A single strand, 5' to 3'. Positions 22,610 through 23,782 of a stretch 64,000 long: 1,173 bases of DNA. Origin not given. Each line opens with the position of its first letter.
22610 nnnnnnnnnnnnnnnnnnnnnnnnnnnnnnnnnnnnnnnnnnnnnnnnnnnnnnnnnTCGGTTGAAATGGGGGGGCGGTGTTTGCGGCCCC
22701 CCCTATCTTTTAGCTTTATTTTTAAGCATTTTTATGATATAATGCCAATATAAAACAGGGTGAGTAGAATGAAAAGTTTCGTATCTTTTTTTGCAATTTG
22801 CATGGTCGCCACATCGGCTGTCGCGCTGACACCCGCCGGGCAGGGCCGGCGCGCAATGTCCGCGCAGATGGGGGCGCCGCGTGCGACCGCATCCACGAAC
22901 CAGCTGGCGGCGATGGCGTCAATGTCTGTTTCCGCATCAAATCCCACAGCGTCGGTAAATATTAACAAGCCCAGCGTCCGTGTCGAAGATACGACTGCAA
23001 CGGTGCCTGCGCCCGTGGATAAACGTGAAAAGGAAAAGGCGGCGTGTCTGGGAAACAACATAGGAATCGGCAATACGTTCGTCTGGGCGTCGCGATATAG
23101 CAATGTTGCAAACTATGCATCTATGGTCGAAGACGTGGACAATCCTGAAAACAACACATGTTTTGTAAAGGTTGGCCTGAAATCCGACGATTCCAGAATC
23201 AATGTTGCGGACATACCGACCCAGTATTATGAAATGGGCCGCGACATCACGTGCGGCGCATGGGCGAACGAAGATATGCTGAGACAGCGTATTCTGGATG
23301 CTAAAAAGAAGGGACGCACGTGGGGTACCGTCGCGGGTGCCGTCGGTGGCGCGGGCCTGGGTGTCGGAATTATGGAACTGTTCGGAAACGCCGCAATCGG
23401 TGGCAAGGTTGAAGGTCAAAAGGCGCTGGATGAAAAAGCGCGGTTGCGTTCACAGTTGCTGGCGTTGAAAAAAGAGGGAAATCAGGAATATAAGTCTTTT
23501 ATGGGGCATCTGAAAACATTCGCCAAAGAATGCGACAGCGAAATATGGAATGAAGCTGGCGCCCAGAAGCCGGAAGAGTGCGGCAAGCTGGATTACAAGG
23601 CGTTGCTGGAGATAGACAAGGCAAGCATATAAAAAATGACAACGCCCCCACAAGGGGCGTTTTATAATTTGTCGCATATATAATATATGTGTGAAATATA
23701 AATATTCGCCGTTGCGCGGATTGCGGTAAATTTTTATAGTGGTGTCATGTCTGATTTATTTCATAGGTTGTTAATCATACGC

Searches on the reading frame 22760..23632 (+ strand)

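Call 5: search_protein_families(library=pfam, proteins=[window:22760-23632:+], max_evalue=1)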
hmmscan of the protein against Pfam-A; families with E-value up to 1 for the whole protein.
window:22760-23632:+ (290 aa): 2 families
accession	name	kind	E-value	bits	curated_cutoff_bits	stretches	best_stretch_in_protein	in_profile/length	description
PF25787.1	HTH_SB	-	0.089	13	43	0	21-44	16-39/53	Sleeping Beauty transposase HTH domain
PF05433.20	Rick_17kDa_Anti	-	0.34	11.3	24.2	1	181-201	19-39/43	Glycine zipper 2TM domain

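Call 6: search_protein_families(library=ncbifam, proteins=[window:22760-23632:+], max_evalue=1)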
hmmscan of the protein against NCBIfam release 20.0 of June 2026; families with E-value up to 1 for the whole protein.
window:22760-23632:+ (290 aa): 0 families
